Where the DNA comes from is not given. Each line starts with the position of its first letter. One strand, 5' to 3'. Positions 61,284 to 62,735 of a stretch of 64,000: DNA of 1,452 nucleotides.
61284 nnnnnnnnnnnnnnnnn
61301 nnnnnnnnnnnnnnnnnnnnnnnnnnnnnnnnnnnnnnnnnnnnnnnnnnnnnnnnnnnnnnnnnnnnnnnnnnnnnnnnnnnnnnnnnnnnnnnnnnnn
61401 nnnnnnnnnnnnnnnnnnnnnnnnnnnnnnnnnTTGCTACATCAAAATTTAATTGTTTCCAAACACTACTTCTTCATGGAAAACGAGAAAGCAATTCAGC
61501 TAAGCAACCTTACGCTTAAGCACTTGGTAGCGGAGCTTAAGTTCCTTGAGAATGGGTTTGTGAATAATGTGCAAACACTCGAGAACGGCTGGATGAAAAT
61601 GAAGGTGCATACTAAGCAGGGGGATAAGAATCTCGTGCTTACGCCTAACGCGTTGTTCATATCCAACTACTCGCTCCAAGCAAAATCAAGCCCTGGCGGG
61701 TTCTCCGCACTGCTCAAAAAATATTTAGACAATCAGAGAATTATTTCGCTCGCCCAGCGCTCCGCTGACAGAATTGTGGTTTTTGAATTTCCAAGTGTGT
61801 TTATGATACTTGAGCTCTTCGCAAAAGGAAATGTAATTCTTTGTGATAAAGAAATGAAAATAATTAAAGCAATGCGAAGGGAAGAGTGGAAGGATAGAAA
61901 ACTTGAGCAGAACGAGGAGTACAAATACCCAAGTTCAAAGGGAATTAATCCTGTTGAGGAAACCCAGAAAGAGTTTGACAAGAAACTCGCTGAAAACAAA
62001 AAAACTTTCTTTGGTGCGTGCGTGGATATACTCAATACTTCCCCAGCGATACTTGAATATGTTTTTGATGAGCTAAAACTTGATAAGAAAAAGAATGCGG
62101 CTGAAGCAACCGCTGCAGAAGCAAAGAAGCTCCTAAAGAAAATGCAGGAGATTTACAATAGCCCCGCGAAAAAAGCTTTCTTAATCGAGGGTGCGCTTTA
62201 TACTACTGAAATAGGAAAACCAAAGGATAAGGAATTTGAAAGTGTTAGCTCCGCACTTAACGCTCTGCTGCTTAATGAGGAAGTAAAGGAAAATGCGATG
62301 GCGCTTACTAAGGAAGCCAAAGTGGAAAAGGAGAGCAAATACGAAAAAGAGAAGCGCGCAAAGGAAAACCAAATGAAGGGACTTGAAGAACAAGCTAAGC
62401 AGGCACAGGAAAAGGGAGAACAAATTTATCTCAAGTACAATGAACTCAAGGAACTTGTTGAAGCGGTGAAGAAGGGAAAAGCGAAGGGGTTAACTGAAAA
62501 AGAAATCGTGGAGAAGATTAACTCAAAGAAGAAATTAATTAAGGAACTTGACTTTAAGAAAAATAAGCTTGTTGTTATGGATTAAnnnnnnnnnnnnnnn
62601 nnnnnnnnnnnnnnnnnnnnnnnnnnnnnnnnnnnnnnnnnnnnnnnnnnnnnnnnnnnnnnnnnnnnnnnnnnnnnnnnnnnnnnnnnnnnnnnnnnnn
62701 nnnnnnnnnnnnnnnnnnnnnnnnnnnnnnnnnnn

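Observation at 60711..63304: Two paralogous methyltransferases flank a truncated NFACT gene and share N-terminal motifs with the operon-embedded orphans, suggesting a modular family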

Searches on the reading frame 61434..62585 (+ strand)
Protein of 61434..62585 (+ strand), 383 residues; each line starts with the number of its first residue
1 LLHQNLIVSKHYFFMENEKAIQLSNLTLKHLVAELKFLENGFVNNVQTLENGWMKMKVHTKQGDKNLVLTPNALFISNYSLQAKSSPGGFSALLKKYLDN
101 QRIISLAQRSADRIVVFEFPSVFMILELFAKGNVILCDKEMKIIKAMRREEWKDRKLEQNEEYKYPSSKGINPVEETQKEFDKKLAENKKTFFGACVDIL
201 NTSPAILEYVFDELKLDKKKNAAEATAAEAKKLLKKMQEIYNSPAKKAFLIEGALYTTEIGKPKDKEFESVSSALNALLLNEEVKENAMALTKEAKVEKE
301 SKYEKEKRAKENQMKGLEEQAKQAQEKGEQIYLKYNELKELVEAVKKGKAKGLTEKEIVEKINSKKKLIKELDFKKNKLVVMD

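Call 5: search_protein_families(library=pfam, proteins=[window:61434-62585:+], max_evalue=0.1)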
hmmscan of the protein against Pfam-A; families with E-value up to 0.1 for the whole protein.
window:61434-62585:+ (383 aa): 1 family
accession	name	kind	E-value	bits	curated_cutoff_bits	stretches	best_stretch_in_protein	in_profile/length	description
PF05833.16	NFACT_N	-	1.8e-34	119.8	31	1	26-367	3-368/456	NFACT N-terminal and middle domains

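Call 6: search_protein_families(library=ncbifam, proteins=[window:61434-62585:+], max_evalue=0.1)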
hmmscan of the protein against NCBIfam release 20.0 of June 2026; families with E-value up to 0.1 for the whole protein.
window:61434-62585:+ (383 aa): 1 family
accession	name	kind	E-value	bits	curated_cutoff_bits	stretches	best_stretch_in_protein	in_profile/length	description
NF041120.1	RqcH_arch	equivalog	2.1e-50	172.2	400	1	25-378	2-371/645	ribosome rescue protein RqcH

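Call 32: find_homologous_proteins(query=window:61476-62585:+, max_evalue=0.00001)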
Query window:61476-62585:+ (369 aa): 101 proteins with E <= 0.00001 among 6714 candidates.
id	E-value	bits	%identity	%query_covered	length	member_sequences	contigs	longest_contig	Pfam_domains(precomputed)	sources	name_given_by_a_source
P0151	9.9e-218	740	96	99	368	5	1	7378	PF05833.17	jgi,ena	-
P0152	3.3e-154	531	71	98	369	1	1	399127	PF05833.17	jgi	jgi:predicted ribosome quality control (RQC) complex YloA/Tae2 family protein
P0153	3.5e-151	521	68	98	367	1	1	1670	PF05833.17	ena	-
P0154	7.4e-148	510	65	97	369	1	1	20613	PF05833.17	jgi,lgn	jgi:predicted ribosome quality control (RQC) complex YloA/Tae2 family protein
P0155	7.8e-148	510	66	98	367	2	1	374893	PF05833.17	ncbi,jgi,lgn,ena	ncbi:MAG: NFACT family protein [archaeon]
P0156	3.7e-147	508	68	98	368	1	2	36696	PF05833.17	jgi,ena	-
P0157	2.2e-143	496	65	97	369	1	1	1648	PF05833.17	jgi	jgi:predicted ribosome quality control (RQC) complex YloA/Tae2 family protein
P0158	8.2e-143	494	64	97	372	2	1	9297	PF05833.17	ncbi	-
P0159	5.1e-142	491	66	98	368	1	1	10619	PF05833.17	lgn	-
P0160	7.9e-141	487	65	98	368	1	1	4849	PF05833.17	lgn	-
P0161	2.8e-139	482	64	98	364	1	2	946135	PF05833.17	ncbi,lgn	-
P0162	1.2e-138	480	65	98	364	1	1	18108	PF05833.17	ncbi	-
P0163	3.2e-138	479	65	98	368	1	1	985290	PF05833.17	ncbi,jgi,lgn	ncbi:MAG: NFACT family protein [archaeon]|jgi:predicted ribosome quality control (RQC) complex YloA/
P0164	4.4e-138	478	65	98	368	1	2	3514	PF05833.17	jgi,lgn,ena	-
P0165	1.5e-137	476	62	98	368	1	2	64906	PF05833.17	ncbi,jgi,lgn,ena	ncbi:MAG: NFACT family protein [archaeon]|jgi:predicted ribosome quality control (RQC) complex YloA/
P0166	1.0e-136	474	65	95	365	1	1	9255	PF05833.17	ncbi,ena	ncbi:MAG: NFACT family protein [archaeon]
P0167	2.1e-136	473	62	98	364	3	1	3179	PF05833.17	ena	-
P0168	1.3e-135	470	62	98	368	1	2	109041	PF05833.17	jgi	jgi:predicted ribosome quality control (RQC) complex YloA/Tae2 family protein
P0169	2.6e-135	469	63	98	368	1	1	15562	PF05833.17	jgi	jgi:predicted ribosome quality control (RQC) complex YloA/Tae2 family protein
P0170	3.7e-134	465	63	98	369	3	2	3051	PF05833.17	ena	-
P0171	7.2e-134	464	64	98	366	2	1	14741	PF05833.17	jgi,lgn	-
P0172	9.7e-122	425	57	98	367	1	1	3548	PF05833.17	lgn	-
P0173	1.1e-120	421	57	98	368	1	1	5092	PF05833.17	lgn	-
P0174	2.4e-119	417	57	99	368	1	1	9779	PF05833.17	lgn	-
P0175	3.0e-119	416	57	99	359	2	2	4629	PF05833.17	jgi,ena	-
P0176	1.6e-118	414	57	97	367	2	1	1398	PF05833.17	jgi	-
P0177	2.1e-118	414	62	87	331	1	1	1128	PF05833.17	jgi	jgi:predicted ribosome quality control (RQC) complex YloA/Tae2 family protein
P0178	4.5e-118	412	56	99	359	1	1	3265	PF05833.17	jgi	-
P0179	1.1e-117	411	56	99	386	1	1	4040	PF05833.17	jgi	-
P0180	3.0e-117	410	55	99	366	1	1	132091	PF05833.17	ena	-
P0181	3.7e-117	409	55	97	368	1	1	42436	PF05833.17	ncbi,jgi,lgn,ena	-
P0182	1.7e-116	407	55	99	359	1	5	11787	PF05833.17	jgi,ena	-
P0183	6.6e-116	405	56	99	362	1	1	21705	PF05833.17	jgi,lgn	-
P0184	9.5e-116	405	56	98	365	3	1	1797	PF05833.17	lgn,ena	-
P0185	6.9e-115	402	54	99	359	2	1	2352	PF05833.17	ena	-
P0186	7.6e-115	402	57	97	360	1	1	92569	PF05833.17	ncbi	-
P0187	7.6e-114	399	55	98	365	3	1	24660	PF05833.17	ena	-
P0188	1.9e-112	394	52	98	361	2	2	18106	PF05833.17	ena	-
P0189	1.5e-111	391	52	97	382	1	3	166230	PF05833.17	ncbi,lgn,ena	ncbi:MAG: NFACT family protein [archaeon]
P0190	1.8e-111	391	53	98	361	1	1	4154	PF05833.17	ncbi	-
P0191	1.0e-110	388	52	97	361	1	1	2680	PF05833.17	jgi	-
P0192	1.0e-110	388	53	98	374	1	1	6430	PF05833.17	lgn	-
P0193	1.7e-110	388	55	96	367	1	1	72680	PF05833.17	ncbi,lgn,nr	ncbi:MAG: NFACT family protein [Candidatus Diapherotrites archaeon]|nr:NFACT family protein [Candida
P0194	2.1e-110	387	52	95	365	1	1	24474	PF05833.17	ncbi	-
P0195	6.6e-110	386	50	97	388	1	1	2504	PF05833.17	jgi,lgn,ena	-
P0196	7.6e-110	385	53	97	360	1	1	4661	PF05833.17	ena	-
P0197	7.6e-110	385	54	98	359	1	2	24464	PF05833.17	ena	-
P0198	1.1e-109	385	55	98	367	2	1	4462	PF05833.17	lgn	-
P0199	1.7e-109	384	52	98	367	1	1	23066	PF05833.17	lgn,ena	-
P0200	3.0e-109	383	53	99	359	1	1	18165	PF05833.17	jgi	jgi:predicted ribosome quality control (RQC) complex YloA/Tae2 family protein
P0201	5.2e-109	383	55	98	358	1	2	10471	PF05833.17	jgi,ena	-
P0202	4.0e-108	380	52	97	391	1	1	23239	PF05833.17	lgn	-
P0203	1.5e-107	378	53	98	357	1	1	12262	PF05833.17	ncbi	-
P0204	1.8e-107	378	52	99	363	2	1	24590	PF05833.17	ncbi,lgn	-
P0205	2.8e-107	377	53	97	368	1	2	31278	PF05833.17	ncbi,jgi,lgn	ncbi:MAG: NFACT family protein [archaeon]|jgi:predicted ribosome quality control (RQC) complex YloA/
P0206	9.8e-107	375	52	97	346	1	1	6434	PF05833.17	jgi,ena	-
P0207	4.4e-106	373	51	97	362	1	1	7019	PF05833.17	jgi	jgi:predicted ribosome quality control (RQC) complex YloA/Tae2 family protein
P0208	1.7e-105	371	50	98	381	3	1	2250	PF05833.17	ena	-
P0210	3.3e-103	364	52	97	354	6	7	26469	PF05833.17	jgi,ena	jgi:predicted ribosome quality control (RQC) complex YloA/Tae2 family protein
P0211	1.5e-102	361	55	88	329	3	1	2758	PF05833.17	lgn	-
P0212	1.0e-101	359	51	97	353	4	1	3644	PF05833.17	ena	-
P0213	1.6e-101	358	53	98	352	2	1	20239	PF05833.17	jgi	jgi:predicted ribosome quality control (RQC) complex YloA/Tae2 family protein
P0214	2.6e-101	357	55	86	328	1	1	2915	PF05833.17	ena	-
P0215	6.9e-101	356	51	98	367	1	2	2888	PF05833.17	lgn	-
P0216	1.2e-100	355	55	85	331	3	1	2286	PF05833.17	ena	-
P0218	4.6e-97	343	49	93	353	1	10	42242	PF05833.17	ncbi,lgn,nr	ncbi:MAG: NFACT family protein [Candidatus ainarchaeum sp.]|nr:NFACT family protein [Candidatus aina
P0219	2.3e-96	341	52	93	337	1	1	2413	PF05833.17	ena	-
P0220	3.5e-96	341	51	92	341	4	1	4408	PF05833.17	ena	-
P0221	5.9e-96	340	49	98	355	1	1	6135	PF05833.17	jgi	jgi:predicted ribosome quality control (RQC) complex YloA/Tae2 family protein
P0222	4.2e-95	337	50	97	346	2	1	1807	PF05833.17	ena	-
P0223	5.8e-95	337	58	78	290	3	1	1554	PF05833.17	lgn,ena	-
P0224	1.0e-94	336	49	98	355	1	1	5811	PF05833.17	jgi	jgi:predicted ribosome quality control (RQC) complex YloA/Tae2 family protein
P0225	1.3e-91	326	49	98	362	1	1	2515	PF05833.17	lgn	-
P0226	2.0e-91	325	48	98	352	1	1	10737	PF05833.17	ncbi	-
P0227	6.7e-91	323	47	98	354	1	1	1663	PF05833.17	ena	-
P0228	4.8e-81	291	45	98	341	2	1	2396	PF05833.17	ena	-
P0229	3.0e-78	282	45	98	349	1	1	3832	PF05833.17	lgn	-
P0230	7.9e-78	280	42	97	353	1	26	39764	PF05833.17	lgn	-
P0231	2.9e-77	278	54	62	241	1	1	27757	PF05833.17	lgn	-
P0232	1.7e-75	273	40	98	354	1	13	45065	PF05833.17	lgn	-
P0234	1.2e-71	260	51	78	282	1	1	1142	PF05833.17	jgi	-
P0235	1.3e-71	260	39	98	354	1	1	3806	PF05833.17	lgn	-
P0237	1.5e-69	253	58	54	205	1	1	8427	PF05833.17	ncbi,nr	ncbi:MAG: NFACT family protein, partial [Candidatus ainarchaeum sp.]|nr:NFACT family protein [Candid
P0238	1.9e-60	223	39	98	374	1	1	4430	PF05833.17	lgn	-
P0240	7.0e-56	208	48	64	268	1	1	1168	PF05833.17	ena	-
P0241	1.7e-51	194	34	98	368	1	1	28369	PF05833.17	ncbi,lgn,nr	ncbi:MAG: NFACT family protein [Candidatus ainarchaeum sp.]|nr:NFACT family protein [Candidatus aina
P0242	3.2e-51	193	37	93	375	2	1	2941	PF05833.17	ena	-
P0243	5.9e-51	192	38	98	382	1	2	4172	PF05833.17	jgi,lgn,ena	-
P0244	2.1e-49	187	37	98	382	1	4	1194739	PF05833.17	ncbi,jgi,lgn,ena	-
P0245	9.2e-49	185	36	98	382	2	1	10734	PF05833.17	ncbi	-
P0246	3.9e-40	156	35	95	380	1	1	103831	PF05833.17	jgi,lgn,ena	-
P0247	3.0e-32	130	30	98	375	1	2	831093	PF05833.17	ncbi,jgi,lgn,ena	-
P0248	1.4e-26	112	28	98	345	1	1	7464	PF05833.17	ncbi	-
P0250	4.2e-16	77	35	46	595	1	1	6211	PF05670.19,PF05833.17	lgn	-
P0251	4.9e-13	67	24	80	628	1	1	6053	PF05670.19,PF05833.17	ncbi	-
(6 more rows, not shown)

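Call 33: find_encoding_contigs(protein=P0151, flank=8000, max_places=2)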
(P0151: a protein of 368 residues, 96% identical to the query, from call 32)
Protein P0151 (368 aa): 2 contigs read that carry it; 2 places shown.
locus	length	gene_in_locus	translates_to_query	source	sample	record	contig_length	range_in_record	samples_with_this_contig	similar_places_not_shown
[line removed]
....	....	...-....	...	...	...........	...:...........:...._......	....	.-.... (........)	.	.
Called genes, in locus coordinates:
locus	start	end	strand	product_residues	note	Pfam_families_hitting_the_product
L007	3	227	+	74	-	?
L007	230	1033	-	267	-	-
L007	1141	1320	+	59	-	PF13237:Fer4_10, PF00037:Fer4 (weak), PF14697:Fer4_21, PF12838:Fer4_7, PF13187:Fer4_9, PF12797:Fer4_2, PF00037:Fer4, PF12837:Fer4_6, +7 more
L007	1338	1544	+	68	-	PF14552:Tautomerase_2, PF01361:Tautomerase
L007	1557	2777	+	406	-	PF00890:FAD_binding_2 (weak), PF01266:DAO (faint), PF01494:FAD_binding_3, PF03486:HI0933_like (faint), PF07992:Pyr_redox_2 (faint), PF12831:FAD_oxidored (weak), PF22578:GGR_cat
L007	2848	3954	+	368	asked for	PF05833:NFACT_N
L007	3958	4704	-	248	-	-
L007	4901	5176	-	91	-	PF05239:PRC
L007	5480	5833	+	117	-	-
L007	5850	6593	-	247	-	PF01978:TrmB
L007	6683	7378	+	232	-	?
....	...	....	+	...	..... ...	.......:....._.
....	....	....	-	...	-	-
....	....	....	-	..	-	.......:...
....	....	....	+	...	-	-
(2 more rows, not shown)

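Call 34: find_encoding_contigs(protein=P0152, flank=10000, max_places=2)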
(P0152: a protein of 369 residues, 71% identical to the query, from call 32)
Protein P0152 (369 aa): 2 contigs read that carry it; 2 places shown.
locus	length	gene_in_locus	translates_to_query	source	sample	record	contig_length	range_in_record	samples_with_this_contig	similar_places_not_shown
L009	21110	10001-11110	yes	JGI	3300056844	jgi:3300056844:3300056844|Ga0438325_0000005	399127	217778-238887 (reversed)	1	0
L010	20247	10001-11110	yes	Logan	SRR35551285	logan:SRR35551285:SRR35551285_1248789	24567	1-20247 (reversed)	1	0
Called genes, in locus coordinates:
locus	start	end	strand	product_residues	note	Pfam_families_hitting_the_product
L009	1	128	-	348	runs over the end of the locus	PF01070:FMN_dh, PF00478:IMPDH (faint), PF01070:FMN_dh, PF01645:Glu_synthase (weak)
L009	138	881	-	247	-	-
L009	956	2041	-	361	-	PF00348:polyprenyl_synt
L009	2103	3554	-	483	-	PF01368:DHH, PF21763:DHH_CID, PF02272:DHHA1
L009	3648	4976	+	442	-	-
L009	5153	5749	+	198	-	PF24656:CEPT76_peptidase (faint)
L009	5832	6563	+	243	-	PF00561:Abhydrolase_1 (faint), PF12146:Hydrolase_4, PF20408:Abhydrolase_11 (faint)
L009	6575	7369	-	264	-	-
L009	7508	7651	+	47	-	PF12838:Fer4_7, PF13187:Fer4_9, PF13237:Fer4_10, PF14697:Fer4_21 (weak), PF25160:LdpA_Fe-S-bd, PF12797:Fer4_2 (weak), PF12837:Fer4_6 (weak), PF00037:Fer4, +4 more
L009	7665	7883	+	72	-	PF14552:Tautomerase_2, PF01361:Tautomerase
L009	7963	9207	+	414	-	PF00890:FAD_binding_2, PF01266:DAO (faint), PF01494:FAD_binding_3, PF03486:HI0933_like (weak), PF05834:Lycopene_cycl (faint), PF07992:Pyr_redox_2 (faint), PF12831:FAD_oxidored, PF22578:GGR_cat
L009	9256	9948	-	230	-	-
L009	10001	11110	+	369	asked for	PF05833:NFACT_N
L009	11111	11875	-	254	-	-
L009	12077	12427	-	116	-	PF05239:PRC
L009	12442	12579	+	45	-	-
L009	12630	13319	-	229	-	-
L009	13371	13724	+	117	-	-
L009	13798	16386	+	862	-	-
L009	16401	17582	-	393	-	-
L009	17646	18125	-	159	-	PF01712:dNK (faint), PF13238:AAA_18, PF13521:AAA_28 (weak), PF13207:AAA_17 (weak)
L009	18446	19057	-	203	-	-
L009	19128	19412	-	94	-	-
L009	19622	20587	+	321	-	PF01037:AsnC_trans_reg (weak)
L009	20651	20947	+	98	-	PF21473:OB_Ssb-like (weak), PF01336:tRNA_anti-codon (weak)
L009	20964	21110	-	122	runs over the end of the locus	-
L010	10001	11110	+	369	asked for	PF05833:NFACT_N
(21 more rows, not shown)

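Call 51: find_encoding_contigs(protein=P0155, flank=6000, max_places=1)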
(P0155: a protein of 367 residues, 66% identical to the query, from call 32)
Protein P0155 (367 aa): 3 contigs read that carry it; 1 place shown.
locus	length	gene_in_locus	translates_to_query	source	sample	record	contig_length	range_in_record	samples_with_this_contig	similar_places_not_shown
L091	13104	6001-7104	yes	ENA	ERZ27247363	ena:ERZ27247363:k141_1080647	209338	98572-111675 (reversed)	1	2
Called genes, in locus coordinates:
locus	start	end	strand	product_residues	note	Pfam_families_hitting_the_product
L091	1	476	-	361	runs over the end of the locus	PF00348:polyprenyl_synt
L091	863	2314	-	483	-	PF01368:DHH (weak), PF21763:DHH_CID, PF02272:DHHA1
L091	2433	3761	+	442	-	-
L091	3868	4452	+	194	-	-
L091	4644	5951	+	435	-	PF00890:FAD_binding_2 (weak), PF01266:DAO (faint), PF01494:FAD_binding_3, PF05834:Lycopene_cycl (faint), PF12831:FAD_oxidored (weak), PF22578:GGR_cat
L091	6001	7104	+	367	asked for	PF05833:NFACT_N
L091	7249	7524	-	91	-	PF05239:PRC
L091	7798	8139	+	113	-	-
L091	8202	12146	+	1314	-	-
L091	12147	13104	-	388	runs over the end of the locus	-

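Call 52: find_encoding_contigs(protein=P0163, flank=6000, max_places=1)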
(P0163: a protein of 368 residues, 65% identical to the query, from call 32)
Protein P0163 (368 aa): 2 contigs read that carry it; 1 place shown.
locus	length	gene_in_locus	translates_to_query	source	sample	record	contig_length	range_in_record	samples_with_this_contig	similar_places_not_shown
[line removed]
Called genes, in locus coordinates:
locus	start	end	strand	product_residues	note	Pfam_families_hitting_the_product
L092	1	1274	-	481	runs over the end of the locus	PF01368:DHH (weak), PF21763:DHH_CID, PF02272:DHHA1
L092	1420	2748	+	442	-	-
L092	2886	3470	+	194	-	-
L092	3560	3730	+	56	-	PF13237:Fer4_10, PF14697:Fer4_21, PF00037:Fer4, PF12838:Fer4_7, PF13187:Fer4_9, PF13484:Fer4_16 (weak), PF00037:Fer4, PF12837:Fer4_6, +5 more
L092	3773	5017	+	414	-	PF00890:FAD_binding_2 (weak), PF01266:DAO (faint), PF01494:FAD_binding_3, PF03486:HI0933_like (faint), PF07992:Pyr_redox_2 (faint), PF12831:FAD_oxidored (weak), PF13450:NAD_binding_8 (weak), PF22578:GGR_cat, +1 more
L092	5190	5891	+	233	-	-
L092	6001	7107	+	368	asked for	PF05833:NFACT_N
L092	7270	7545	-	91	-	PF05239:PRC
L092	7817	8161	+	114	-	-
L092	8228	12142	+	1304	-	-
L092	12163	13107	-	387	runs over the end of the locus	-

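Call 53: find_encoding_contigs(protein=P0161, flank=6000, max_places=1)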
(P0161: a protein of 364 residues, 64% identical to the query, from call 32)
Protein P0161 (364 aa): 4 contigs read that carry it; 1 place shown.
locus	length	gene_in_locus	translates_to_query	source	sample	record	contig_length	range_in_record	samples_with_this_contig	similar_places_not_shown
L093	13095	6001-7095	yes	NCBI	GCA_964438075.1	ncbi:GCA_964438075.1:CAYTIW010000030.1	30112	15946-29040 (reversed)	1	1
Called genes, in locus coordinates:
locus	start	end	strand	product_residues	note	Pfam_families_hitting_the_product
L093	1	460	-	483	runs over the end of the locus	PF21763:DHH_CID, PF02272:DHHA1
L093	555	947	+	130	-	-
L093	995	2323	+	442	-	-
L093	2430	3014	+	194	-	-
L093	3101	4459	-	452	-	-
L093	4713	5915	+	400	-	PF00890:FAD_binding_2 (weak), PF01266:DAO (faint), PF01494:FAD_binding_3, PF03486:HI0933_like (weak), PF07992:Pyr_redox_2 (faint), PF12831:FAD_oxidored (weak), PF22578:GGR_cat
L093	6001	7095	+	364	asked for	PF05833:NFACT_N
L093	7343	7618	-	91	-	PF05239:PRC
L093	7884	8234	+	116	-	-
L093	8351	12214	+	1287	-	-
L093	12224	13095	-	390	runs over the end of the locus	-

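Call 54: find_encoding_contigs(protein=P0189, flank=6000, max_places=1)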
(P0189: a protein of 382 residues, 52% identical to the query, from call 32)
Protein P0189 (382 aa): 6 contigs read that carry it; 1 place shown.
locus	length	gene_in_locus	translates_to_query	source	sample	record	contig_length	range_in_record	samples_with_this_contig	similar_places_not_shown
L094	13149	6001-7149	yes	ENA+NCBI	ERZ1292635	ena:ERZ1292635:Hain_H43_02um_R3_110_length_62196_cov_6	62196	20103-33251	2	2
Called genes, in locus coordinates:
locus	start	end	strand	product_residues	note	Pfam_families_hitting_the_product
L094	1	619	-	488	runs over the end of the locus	PF01368:DHH (weak), PF21763:DHH_CID, PF02272:DHHA1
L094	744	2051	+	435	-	-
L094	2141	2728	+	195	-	PF24656:CEPT76_peptidase (weak)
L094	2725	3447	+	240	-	-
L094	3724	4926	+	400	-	PF00890:FAD_binding_2, PF01266:DAO (weak), PF01494:FAD_binding_3 (weak), PF01946:Thi4 (weak), PF03486:HI0933_like (weak), PF12831:FAD_oxidored, PF01494:FAD_binding_3, PF22578:GGR_cat, +4 more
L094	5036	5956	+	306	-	-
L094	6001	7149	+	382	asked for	PF05833:NFACT_N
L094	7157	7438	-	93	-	PF05239:PRC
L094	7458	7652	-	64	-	-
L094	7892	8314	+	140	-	-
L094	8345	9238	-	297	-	PF13495:Phage_int_SAM_4, PF00589:Phage_integrase, PF22823:MrpR_C_cat (weak)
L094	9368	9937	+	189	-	-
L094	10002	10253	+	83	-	-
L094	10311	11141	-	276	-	PF05175:MTS (weak), PF01564:Spermine_synth (weak), PF13649:Methyltransf_25 (faint), PF13847:Methyltransf_31 (weak), PF05430:Methyltransf_30 (weak)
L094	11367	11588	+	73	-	-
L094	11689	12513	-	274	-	PF00037:Fer4 (weak), PF12837:Fer4_6 (weak), PF12838:Fer4_7 (faint), PF13237:Fer4_10 (weak), PF13187:Fer4_9 (weak), PF27217:AF_0155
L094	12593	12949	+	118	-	PF01638:HxlR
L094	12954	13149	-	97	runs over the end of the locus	-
